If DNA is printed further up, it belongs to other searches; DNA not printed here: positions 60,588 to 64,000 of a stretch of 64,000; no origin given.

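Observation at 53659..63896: ECF sigma / anti-sigma / LTXXQ-like / RND - MFP - RND: a compact envelope-stress-coupled efflux operon with two divergent pumps sharing one adaptor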

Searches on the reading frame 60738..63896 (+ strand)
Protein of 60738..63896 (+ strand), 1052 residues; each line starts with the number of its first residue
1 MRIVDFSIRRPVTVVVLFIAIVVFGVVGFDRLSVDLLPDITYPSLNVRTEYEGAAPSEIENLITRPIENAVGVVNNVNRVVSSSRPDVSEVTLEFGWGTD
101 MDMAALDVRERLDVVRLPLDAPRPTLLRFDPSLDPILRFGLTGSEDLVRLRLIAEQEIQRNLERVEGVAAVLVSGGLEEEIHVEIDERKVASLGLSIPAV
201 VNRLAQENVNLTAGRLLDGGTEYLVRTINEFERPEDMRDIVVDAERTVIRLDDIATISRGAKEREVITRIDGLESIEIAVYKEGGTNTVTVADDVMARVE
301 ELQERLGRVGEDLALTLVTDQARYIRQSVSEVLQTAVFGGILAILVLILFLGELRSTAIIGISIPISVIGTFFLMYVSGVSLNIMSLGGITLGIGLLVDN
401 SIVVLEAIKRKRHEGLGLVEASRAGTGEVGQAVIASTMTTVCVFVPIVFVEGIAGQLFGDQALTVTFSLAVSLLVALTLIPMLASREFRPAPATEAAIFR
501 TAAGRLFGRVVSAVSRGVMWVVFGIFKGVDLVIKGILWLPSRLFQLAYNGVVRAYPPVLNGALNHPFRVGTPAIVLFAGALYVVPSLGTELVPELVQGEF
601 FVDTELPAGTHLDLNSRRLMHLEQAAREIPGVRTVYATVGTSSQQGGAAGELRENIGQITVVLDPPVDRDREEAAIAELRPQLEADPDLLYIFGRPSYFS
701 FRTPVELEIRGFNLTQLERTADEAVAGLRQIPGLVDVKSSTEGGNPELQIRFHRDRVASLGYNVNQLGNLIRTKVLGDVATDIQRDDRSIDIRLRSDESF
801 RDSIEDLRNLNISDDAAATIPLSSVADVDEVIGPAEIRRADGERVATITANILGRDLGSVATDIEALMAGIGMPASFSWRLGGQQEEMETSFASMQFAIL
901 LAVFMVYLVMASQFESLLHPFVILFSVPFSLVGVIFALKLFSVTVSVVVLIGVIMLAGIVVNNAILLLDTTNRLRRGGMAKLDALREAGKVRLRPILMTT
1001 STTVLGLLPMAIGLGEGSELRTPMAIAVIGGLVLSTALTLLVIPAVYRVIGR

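Call 3: search_protein_families(library=pfam, proteins=[window:60738-63896:+], max_evalue=0.01)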
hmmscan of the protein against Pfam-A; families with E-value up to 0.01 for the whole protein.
window:60738-63896:+ (1052 aa): 1 family
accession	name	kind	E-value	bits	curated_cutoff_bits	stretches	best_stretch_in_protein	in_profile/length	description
PF00873.25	ACR_tran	-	1.7e-251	837.5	28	1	3-1050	1-1020/1021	AcrB/AcrD/AcrF family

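Call 4: search_protein_families(library=ncbifam, proteins=[window:60738-63896:+], max_evalue=0.01)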
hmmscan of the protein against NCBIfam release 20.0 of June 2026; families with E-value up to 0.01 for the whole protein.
window:60738-63896:+ (1052 aa): 16 families
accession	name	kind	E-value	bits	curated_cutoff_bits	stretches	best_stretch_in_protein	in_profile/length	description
NF033617.1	RND_permease_2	subfamily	6.3e-208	693.1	1250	2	5-521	2-519/1009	multidrug efflux RND transporter permease subunit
NF000282.2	RND_permease_1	subfamily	3.5e-155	518.5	1250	1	6-1051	3-1028/1029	multidrug efflux RND transporter permease subunit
TIGR00914.1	2A0601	subfamily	1.2e-143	480.1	701.45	2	551-1050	522-1035/1051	CusA/CzcA family heavy metal efflux RND transporter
NF007905.0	PRK10614.1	equivalog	2.3e-135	452.6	1774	2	1-522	1-523/1025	multidrug efflux RND transporter permease subunit MdtC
TIGR00915.1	2A0602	subfamily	1.7e-128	430.1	940.35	2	4-511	2-520/1050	efflux RND transporter permease subunit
NF007798.0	PRK10503.1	equivalog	1.1e-124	417.3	1584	2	8-524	17-541/1040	MdtB/MuxB family multidrug efflux RND transporter permease subunit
NF007133.0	PRK09579.1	equivalog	1.4e-101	340.7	1763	2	1-493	1-494/1017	multidrug efflux RND transporter permease subunit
NF000037.1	RND_perm_OqxB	exception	2.1e-101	340.4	2200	2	3-517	3-527/1050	multidrug efflux RND transporter permease subunit OqxB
NF007131.0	PRK09577.1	equivalog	3.2e-97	326.4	1768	2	5-493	3-501/1045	multidrug efflux RND transporter permease subunit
NF007842.1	PRK10555.1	equivalog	7.8e-90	302.1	1854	2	4-496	2-505/1036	multidrug efflux RND transporter permease AcrD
NF011706.2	PRK15127.1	equivalog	2.7e-75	254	2150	2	5-491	3-500/1049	multidrug efflux RND transporter permease subunit AcrB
TIGR00916.1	2A0604s01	subfamily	8.8e-10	38.6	148.6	2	271-476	25-230/231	SecD/SecF family protein translocase subunit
TIGR00921.1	2A067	subfamily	2.9e-08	32.2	351.9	2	337-481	588-728/733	hydrophobe/amphiphile efflux-3 (HAE3) family transporter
NF009580.0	PRK13023.1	equivalog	1.3e-07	30.3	1153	1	334-495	295-455/775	protein translocase subunit SecDF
TIGR01129.1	secD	equivalog_domain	3.2e-05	23.3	244.4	1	327-480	245-393/397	protein translocase subunit SecD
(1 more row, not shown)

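Call 11: find_encoding_contigs(protein=window:60738-63896:+, flank=10000, max_places=6)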
Protein window:60738-63896:+ (1052 aa): 1 contig read that carries it; 1 place shown.
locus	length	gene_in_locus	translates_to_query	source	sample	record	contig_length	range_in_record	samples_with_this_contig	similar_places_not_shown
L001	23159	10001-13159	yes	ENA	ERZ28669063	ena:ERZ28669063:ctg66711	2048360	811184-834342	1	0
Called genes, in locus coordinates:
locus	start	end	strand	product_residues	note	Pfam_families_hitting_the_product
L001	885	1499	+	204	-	-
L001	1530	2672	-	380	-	PF01053:Cys_Met_Meta_PP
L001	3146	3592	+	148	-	PF04542:Sigma70_r2, PF07638:Sigma70_ECF (weak), PF08281:Sigma70_r4_2, PF04545:Sigma70_r4, PF13384:HTH_23 (faint)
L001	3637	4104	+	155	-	-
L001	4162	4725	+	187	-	-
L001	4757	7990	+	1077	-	PF00873:ACR_tran, PF03176:MMPL (faint)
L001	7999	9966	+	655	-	-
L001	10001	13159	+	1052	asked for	PF00873:ACR_tran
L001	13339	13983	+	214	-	-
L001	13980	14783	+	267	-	PF08843:AbiEii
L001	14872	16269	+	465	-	-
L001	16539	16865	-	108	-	-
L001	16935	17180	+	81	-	-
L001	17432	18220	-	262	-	PF08331:QueG_DUF1730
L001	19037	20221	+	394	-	PF00155:Aminotran_1_2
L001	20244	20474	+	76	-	-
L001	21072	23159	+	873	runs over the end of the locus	PF02861:Clp_N, PF13191:AAA_16 (weak), PF00004:AAA, PF17871:AAA_lid_9, PF07724:AAA_2, PF00004:AAA, PF07728:AAA_5, PF10431:ClpB_D2-small, +9 more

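Call 12: search_protein_families(library=pfam, proteins=[L001:13339-13983:+, L001:13980-14783:+, L001:14872-16269:+, L001:16539-16865:-, L001:16935-17180:+, L001:885-1499:+], max_evalue=0.1)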
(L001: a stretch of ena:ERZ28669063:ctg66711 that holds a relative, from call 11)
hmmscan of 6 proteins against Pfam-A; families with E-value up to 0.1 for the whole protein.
L001:13339-13983:+ (214 aa): 1 family
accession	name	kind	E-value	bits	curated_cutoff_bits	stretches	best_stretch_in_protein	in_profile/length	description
PF13338.12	AbiEi_4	-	0.00014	22.3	25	1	34-55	28-49/49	Transcriptional regulator, AbiEi antitoxin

L001:13980-14783:+ (267 aa): 1 family
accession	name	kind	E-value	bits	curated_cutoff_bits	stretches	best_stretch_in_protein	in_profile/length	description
PF08843.17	AbiEii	-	4.9e-29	102.4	22.5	1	28-250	1-229/238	Nucleotidyl transferase AbiEii toxin, Type IV TA system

L001:14872-16269:+ (465 aa): 2 families
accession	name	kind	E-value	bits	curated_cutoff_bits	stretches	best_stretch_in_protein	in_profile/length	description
PF07992.20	Pyr_redox_2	-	9.4e-05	22.4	26.1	1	12-196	2-187/291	Pyridine nucleotide-disulphide oxidoreductase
PF13454.12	NAD_binding_9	-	0.051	14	21.8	0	14-49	1-35/155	FAD-NAD(P)-binding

L001:16539-16865:- (108 aa): 1 family
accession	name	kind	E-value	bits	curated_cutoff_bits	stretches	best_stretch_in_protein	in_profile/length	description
PF02371.22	Transposase_20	-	0.039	14.8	21.3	0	17-60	42-86/87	Transposase IS116/IS110/IS902 family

L001:16935-17180:+ (81 aa): 0 families

L001:885-1499:+ (204 aa): 0 families

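Call 15: search_solved_structures(query=window:60738-63896:+, max_evalue=1e-20)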
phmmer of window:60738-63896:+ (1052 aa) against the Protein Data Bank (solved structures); distinct sequences matched with E-value up to 1e-20: 80 (the best 60 are shown).
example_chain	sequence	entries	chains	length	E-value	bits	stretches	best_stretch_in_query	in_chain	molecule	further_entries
9lyq_B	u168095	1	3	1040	8.8e-114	384.8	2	8-553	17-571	Multidrug resistance protein MdtB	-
7cz9_A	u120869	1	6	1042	4.4e-104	352.6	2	5-513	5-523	Efflux pump membrane transporter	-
8zxs_A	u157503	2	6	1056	4.7e-104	352.6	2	5-513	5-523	Efflux pump membrane transporter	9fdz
8yr0_A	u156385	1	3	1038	2.2e-99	337.1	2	4-516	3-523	Cation/multidrug efflux pump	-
7wlv_A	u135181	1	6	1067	3.3e-94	320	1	1-1050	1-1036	Efflux pump membrane transporter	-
5lq3_A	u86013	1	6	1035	3.3e-90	306.7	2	6-520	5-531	CmeB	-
5t0o_A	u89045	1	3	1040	3.3e-90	306.7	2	6-520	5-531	CmeB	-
9e9f_B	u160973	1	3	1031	3.2e-89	303.5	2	6-514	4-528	Efflux pump membrane transporter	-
8z1u_A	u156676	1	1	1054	4.3e-89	303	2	6-514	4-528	Efflux pump membrane transporter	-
8gjj_B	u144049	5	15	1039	7e-89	302.3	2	6-521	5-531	Efflux pump membrane transporter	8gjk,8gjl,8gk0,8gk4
7b8p_A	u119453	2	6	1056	1.2e-88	301.6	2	3-491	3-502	Efflux pump membrane transporter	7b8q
6ows_A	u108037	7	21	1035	2.2e-88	300.7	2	5-491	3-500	Efflux pump membrane transporter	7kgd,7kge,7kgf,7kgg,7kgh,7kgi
4k0e_A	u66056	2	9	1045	6.6e-87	295.8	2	554-1050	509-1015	Heavy metal cation tricomponent efflux pump ZneA(CzcA-like)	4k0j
7wls_A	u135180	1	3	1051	2e-85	290.9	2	5-493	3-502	Efflux pump membrane transporter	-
22xk_B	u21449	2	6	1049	2.3e-85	290.7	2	6-496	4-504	MexBYB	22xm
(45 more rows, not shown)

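Call 49: find_homologous_proteins(query=window:60738-63896:+, max_evalue=1e-50)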
Query window:60738-63896:+ (1052 aa): 8000 proteins with E <= 1e-50 among 8000 candidates; the best 120 are listed.
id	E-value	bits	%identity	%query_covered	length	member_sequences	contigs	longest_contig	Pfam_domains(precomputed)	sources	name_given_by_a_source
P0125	0.0e+0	2213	99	100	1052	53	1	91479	PF00873.26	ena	-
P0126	0.0e+0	2057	92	100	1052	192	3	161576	PF00873.26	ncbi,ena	-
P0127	0.0e+0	1937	86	100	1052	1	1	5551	PF00873.26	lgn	-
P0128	0.0e+0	1931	87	100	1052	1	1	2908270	PF00873.26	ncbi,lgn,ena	-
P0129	0.0e+0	1907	86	100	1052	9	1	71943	PF00873.26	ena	-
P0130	0.0e+0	1885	84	100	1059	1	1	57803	PF00873.26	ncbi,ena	-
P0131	0.0e+0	1859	84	100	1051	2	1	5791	PF03176.22,PF00873.26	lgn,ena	-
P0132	0.0e+0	1850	83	100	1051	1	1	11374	PF03176.22,PF00873.26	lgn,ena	-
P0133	0.0e+0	1850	83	100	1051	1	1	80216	PF03176.22,PF00873.26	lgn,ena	-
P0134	0.0e+0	1847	83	100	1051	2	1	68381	PF03176.22,PF00873.26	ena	-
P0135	0.0e+0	1847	83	100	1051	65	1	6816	PF03176.22,PF00873.26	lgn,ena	-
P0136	0.0e+0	1847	83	100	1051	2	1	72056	PF03176.22,PF00873.26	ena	-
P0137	0.0e+0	1845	82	100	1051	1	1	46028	PF00873.26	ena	-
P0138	0.0e+0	1842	83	100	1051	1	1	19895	PF03176.22,PF00873.26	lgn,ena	-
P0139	0.0e+0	1842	83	100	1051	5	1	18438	PF03176.22,PF00873.26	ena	-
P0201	0.0e+0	1441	64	100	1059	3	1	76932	PF03176.22,PF00873.26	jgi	-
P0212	0.0e+0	1436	64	100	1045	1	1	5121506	PF03176.22,PF00873.26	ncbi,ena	-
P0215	0.0e+0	1435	65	100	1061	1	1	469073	PF03176.22,PF00873.26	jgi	jgi:HAE1 family hydrophobic/amphiphilic exporter-1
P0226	0.0e+0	1433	65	100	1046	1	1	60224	PF00873.26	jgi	jgi:HAE1 family hydrophobic/amphiphilic exporter-1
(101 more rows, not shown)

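Call 50: find_encoding_contigs(protein=P0212, flank=7000, max_places=1)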
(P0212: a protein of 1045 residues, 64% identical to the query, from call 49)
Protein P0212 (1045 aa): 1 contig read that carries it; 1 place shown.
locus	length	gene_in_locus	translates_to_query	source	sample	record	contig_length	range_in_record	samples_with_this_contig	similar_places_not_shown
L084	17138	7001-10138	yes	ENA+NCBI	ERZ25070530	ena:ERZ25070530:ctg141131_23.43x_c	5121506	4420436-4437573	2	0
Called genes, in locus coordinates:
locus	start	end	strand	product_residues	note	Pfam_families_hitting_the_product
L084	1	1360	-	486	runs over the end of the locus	PF07695:7TMR-DISM_7TM (weak), PF07228:SpoIIE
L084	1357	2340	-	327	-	PF00291:PALP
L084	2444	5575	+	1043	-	PF00873:ACR_tran, PF03176:MMPL (faint)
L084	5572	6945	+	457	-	PF25973:BSH_CzcB, PF25885:HH_EMRA (weak), PF25954:Beta-barrel_RND_2, PF25967:RND-MFP_C (weak), PF25975:CzcB_C (weak), PF25989:YknX_C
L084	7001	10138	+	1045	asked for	PF00873:ACR_tran, PF03176:MMPL (weak)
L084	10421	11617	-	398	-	-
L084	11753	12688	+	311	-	PF00892:EamA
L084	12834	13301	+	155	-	PF00111:Fer2 (weak), PF01799:Fer2_2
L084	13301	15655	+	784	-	PF01315:Ald_Xan_dh_C, PF02738:MoCoBD_1, PF20256:MoCoBD_2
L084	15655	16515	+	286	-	PF00941:FAD_binding_5, PF03450:CO_deh_flav_C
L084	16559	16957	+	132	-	PF03062:MBOAT (weak), PF13813:MBOAT_2 (weak)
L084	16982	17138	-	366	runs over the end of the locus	PF00583:Acetyltransf_1, PF13673:Acetyltransf_10, PF13508:Acetyltransf_7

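Call 51: find_encoding_contigs(protein=P0215, flank=7000, max_places=1)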
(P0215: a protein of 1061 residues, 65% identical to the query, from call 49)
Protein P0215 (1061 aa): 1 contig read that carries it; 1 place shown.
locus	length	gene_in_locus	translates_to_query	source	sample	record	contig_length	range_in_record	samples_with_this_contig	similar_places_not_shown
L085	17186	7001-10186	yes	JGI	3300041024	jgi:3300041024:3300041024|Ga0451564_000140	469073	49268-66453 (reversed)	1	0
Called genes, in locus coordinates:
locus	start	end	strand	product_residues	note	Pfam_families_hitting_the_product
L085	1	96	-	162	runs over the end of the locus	PF06803:DUF1232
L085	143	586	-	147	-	PF07813:LTXXQ (faint)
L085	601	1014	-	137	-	-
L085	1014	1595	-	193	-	PF07638:Sigma70_ECF (faint), PF04542:Sigma70_r2, PF08281:Sigma70_r4_2, PF04545:Sigma70_r4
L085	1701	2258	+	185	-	PF13801:Metal_resist, PF07813:LTXXQ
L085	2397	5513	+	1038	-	PF00873:ACR_tran, PF03176:MMPL (weak), PF02355:SecD_SecF_C (faint)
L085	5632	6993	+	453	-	PF25973:BSH_CzcB, PF25885:HH_EMRA (weak), PF25876:HH_MFP_RND (weak), PF25954:Beta-barrel_RND_2, PF25967:RND-MFP_C (weak), PF25975:CzcB_C (weak), PF25989:YknX_C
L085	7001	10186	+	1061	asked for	PF00873:ACR_tran, PF03176:MMPL (weak), PF00873:ACR_tran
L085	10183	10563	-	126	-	-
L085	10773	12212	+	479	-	PF00390:malic, PF03949:Malic_M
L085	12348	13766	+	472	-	PF00989:PAS, PF08448:PAS_4, PF13426:PAS_9, PF08447:PAS_3, PF00989:PAS, PF08448:PAS_4, PF13426:PAS_9, PF08447:PAS_3, +4 more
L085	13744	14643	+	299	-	PF00072:Response_reg, PF13581:HATPase_c_2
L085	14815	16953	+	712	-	-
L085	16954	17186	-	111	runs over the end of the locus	PF00076:RRM_1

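Call 52: find_encoding_contigs(protein=P0226, flank=7000, max_places=1)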
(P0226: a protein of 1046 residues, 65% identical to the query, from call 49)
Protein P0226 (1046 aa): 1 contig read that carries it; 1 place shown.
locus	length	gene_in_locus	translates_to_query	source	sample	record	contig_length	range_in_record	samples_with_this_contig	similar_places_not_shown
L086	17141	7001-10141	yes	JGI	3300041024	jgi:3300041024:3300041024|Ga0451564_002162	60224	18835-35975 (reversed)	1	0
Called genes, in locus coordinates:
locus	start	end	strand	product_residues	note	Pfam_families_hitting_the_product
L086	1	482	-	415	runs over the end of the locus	PF00109:ketoacyl-synt, PF02801:Ketoacyl-synt_C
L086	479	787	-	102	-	PF00550:PP-binding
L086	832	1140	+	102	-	PF01035:DNA_binding_1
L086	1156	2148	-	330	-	PF00291:PALP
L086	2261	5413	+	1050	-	PF00873:ACR_tran, PF03176:MMPL (faint), PF02355:SecD_SecF_C (faint)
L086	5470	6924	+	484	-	PF25917:BSH_RND (weak), PF25973:BSH_CzcB, PF25954:Beta-barrel_RND_2, PF25967:RND-MFP_C (weak), PF25989:YknX_C, PF25975:CzcB_C (faint)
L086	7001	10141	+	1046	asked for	PF00873:ACR_tran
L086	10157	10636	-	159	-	-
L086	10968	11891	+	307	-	PF00892:EamA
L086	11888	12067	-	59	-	-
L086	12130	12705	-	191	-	-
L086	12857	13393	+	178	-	PF00111:Fer2 (weak), PF13085:Fer2_3 (weak), PF01799:Fer2_2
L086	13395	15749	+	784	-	PF01315:Ald_Xan_dh_C, PF02738:MoCoBD_1, PF20256:MoCoBD_2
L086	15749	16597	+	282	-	PF00941:FAD_binding_5, PF03450:CO_deh_flav_C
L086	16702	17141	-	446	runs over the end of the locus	PF13187:Fer4_9 (faint), PF13183:Fer4_8 (faint), PF12838:Fer4_7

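Call 53: find_encoding_contigs(protein=P0201, flank=7000, max_places=1)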
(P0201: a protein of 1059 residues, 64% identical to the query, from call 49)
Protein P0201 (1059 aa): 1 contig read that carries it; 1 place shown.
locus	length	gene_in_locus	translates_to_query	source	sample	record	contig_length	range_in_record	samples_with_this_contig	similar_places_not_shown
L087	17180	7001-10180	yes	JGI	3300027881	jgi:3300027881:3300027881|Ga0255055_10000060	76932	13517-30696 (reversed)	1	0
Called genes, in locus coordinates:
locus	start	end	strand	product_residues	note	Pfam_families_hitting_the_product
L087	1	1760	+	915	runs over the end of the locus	PF04879:Molybdop_Fe4S4, PF00384:Molybdopterin, PF01568:Molydop_binding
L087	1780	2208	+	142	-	PF03892:NapB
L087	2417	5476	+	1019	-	PF00873:ACR_tran, PF03176:MMPL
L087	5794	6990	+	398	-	PF25919:BSH_CusB (faint), PF25917:BSH_RND, PF25973:BSH_CzcB, PF25954:Beta-barrel_RND_2, PF25967:RND-MFP_C (weak), PF25989:YknX_C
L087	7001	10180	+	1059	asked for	PF00873:ACR_tran, PF03176:MMPL (weak)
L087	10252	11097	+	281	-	PF00106:adh_short, PF08659:KR, PF13561:adh_short_C2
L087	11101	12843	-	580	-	PF00171:Aldedh (faint)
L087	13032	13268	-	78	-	-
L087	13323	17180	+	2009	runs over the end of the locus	PF05359:DUF748 (weak), PF04357:TamB (weak), PF07244:POTRA (faint), PF01103:Omp85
